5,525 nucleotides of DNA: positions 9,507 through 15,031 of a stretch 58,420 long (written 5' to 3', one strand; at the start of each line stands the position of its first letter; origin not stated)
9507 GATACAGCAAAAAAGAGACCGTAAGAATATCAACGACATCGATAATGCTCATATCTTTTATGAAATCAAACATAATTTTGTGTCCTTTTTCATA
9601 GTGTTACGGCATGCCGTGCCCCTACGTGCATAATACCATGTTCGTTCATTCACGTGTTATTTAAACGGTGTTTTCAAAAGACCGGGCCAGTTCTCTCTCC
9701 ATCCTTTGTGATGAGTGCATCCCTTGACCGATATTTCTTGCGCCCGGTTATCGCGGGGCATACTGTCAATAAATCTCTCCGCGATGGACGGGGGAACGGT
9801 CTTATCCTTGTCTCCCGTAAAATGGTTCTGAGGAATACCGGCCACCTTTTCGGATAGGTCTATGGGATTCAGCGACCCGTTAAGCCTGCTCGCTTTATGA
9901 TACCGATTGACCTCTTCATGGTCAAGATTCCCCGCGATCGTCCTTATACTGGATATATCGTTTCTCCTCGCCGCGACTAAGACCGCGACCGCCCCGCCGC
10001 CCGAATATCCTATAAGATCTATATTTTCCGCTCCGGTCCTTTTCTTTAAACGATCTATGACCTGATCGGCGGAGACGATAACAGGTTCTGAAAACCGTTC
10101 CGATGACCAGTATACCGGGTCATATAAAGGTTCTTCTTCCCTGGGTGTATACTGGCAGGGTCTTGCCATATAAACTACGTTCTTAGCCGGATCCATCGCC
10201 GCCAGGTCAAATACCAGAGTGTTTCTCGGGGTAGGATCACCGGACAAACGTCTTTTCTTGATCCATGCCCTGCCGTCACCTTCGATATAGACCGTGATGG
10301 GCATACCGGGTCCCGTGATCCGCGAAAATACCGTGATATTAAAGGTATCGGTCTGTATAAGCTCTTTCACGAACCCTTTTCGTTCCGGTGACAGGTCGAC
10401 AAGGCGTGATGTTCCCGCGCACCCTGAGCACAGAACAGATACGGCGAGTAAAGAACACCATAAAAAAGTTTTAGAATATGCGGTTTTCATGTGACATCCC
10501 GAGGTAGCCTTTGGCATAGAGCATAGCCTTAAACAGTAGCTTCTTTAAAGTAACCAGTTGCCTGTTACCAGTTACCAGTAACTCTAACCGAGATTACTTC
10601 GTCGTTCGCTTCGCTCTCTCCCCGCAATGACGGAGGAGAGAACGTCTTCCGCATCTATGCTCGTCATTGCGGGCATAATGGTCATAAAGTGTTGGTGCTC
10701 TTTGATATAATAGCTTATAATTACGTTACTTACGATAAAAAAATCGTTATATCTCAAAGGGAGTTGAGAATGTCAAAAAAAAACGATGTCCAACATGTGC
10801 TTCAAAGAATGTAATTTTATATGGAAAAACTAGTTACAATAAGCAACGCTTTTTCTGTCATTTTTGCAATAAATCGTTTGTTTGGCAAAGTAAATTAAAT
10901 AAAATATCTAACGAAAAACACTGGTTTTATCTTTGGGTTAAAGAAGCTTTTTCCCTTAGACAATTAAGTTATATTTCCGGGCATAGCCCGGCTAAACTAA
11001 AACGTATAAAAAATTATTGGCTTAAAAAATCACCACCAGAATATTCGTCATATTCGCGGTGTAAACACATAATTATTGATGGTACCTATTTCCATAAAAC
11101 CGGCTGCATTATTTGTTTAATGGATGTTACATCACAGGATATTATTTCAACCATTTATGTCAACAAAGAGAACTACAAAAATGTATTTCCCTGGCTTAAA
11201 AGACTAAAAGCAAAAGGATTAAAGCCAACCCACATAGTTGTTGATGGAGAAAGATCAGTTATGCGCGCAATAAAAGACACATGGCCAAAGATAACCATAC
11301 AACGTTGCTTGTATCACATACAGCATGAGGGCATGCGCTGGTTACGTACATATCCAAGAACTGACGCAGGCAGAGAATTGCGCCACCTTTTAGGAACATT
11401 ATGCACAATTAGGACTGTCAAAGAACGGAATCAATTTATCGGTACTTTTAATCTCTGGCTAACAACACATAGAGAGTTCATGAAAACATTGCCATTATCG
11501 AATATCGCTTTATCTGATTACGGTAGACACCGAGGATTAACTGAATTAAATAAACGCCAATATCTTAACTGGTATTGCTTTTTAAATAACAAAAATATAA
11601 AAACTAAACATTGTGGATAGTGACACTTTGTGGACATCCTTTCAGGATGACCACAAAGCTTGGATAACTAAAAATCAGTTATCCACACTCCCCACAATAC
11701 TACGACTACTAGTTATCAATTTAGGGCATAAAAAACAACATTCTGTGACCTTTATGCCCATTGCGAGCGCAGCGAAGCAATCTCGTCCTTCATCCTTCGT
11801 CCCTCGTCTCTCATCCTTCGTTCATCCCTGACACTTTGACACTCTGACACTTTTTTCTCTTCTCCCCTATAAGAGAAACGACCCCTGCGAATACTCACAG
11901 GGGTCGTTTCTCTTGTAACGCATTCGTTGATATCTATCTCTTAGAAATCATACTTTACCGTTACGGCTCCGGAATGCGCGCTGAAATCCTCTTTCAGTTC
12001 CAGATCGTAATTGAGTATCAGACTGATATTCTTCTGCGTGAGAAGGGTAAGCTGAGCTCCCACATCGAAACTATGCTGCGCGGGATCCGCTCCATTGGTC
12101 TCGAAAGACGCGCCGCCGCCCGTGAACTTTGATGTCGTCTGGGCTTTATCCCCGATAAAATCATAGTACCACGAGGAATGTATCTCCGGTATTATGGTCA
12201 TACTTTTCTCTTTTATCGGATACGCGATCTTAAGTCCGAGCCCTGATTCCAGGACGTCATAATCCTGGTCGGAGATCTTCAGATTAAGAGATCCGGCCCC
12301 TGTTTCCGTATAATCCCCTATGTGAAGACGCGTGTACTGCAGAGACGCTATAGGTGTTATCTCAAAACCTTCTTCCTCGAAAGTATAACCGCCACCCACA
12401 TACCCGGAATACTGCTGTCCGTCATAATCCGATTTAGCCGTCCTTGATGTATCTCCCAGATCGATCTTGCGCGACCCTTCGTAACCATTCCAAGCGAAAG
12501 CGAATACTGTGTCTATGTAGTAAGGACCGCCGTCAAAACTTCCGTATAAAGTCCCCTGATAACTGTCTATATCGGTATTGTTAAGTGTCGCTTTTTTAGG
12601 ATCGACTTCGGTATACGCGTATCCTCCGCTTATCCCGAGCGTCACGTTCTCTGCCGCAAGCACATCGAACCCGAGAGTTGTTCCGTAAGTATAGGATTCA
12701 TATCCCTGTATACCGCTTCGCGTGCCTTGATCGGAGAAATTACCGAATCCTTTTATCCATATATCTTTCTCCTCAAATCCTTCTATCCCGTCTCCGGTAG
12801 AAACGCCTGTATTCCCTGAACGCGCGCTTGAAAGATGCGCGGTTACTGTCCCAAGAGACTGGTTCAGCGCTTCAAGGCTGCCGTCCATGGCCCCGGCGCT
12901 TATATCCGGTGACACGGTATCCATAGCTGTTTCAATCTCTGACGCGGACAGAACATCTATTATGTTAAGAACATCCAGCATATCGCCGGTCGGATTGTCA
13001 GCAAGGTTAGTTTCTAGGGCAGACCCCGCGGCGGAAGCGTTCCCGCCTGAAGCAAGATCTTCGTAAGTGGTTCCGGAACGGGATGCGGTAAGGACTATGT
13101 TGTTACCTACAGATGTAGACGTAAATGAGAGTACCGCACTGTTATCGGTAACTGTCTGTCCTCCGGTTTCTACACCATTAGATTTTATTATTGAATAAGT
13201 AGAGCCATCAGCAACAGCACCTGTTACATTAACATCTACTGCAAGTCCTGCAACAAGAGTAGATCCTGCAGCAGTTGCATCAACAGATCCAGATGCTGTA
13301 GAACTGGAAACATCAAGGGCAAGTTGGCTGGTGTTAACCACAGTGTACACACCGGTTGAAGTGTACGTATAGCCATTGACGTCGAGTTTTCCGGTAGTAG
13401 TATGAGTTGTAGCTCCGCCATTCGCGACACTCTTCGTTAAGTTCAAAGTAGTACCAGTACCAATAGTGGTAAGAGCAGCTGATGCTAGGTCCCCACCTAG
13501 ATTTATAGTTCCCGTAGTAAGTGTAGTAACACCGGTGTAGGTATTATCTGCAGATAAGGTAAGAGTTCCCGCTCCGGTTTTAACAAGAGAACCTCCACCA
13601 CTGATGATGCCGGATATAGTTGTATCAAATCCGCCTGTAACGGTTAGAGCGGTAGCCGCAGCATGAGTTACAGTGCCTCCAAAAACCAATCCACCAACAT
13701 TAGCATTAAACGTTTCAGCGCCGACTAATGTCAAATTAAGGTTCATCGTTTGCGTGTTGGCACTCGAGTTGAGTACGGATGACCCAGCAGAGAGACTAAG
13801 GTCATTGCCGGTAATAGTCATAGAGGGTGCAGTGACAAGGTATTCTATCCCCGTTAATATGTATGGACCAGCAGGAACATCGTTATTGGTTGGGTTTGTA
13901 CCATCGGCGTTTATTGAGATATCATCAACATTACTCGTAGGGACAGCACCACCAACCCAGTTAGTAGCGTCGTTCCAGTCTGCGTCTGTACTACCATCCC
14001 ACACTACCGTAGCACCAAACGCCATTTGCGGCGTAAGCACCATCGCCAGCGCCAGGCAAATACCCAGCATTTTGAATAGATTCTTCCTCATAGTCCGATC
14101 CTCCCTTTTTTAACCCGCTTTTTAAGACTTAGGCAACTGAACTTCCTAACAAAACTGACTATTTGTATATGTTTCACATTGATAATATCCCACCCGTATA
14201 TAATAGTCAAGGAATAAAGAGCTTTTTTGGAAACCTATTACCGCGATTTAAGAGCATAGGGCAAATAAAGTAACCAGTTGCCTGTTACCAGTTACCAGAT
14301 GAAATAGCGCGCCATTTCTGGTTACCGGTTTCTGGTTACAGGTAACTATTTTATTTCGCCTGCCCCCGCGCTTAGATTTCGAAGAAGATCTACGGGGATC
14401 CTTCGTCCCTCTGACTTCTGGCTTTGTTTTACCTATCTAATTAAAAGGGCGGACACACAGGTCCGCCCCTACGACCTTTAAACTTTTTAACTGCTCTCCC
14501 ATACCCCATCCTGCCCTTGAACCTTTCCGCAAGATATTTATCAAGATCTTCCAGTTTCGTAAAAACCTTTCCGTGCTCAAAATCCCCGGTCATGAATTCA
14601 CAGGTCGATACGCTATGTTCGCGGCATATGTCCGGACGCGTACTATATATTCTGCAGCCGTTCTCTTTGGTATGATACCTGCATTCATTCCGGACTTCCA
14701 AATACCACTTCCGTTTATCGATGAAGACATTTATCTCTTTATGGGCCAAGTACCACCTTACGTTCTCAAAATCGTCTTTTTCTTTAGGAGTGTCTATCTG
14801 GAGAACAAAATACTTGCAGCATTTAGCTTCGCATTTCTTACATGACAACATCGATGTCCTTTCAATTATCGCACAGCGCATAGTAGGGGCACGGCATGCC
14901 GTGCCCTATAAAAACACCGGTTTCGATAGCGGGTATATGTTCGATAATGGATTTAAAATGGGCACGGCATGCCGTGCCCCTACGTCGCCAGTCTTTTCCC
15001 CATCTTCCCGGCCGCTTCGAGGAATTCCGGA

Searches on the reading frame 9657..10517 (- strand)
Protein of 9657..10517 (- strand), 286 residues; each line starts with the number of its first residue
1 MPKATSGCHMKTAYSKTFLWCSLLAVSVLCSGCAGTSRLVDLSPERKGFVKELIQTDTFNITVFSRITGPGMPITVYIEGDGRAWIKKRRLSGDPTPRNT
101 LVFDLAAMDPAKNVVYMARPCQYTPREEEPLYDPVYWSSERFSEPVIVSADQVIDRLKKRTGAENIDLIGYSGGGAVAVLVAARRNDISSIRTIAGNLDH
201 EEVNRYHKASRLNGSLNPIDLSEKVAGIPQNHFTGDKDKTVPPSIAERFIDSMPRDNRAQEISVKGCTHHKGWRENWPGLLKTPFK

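Call 37: search_protein_families(library=pfam, proteins=[window:9657-10517:-], max_evalue=0.01)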
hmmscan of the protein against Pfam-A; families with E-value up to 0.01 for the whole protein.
window:9657-10517:- (286 aa): 2 families
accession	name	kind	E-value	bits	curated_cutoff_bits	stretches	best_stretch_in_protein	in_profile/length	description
PF00561.26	Abhydrolase_1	-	0.00053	20.2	25.8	1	149-196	54-102/245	alpha/beta hydrolase fold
PF12146.15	Hydrolase_4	-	0.0014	18.4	27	0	150-191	62-104/239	Serine aminopeptidase, S33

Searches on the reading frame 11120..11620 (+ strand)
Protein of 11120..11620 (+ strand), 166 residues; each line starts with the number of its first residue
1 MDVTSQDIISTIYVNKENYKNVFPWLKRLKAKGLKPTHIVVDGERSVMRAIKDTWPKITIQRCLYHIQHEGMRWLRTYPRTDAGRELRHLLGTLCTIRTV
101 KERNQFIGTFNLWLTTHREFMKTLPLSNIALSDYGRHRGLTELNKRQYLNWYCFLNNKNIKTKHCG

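Call 37: search_protein_families(library=pfam, proteins=[window:11120-11620:+], max_evalue=0.01)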
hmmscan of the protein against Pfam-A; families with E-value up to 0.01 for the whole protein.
window:11120-11620:+ (166 aa): 2 families
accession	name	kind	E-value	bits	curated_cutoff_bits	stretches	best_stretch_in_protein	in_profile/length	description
PF00872.24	Transposase_mut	-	2.4e-07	30.4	21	1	6-90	195-280/379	Transposase, Mutator family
PF10551.15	MULE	-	7.4e-07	30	27.6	1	16-68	42-97/99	MULE transposase domain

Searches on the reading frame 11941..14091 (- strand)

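Call 10: search_protein_families(library=pfam, proteins=[window:11941-14091:-])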
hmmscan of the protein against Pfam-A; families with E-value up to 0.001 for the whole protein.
window:11941-14091:- (716 aa): 2 families
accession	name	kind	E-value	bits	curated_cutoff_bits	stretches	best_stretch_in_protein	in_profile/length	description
PF03797.25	Autotransporter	-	4e-64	217.3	26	1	444-696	1-255/255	Autotransporter beta-domain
PF12951.13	PATR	-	8.6e-08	32.5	27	1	169-197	1-29/30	Passenger-associated-transport-repeat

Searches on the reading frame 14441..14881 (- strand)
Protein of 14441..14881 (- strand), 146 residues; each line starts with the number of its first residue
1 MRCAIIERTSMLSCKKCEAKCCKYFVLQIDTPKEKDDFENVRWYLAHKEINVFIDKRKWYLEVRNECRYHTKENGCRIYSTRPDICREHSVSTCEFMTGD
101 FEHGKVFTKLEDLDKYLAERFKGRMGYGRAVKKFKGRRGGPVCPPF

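Call 10: search_protein_families(library=pfam, proteins=[window:14441-14881:-])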
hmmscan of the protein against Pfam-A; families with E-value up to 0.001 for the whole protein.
window:14441-14881:- (146 aa): 1 family
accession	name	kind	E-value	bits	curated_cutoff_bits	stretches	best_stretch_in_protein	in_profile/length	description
PF03692.20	CxxCxxCC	-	1.4e-08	35.8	23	1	14-92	2-72/85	Putative zinc- or iron-chelating domain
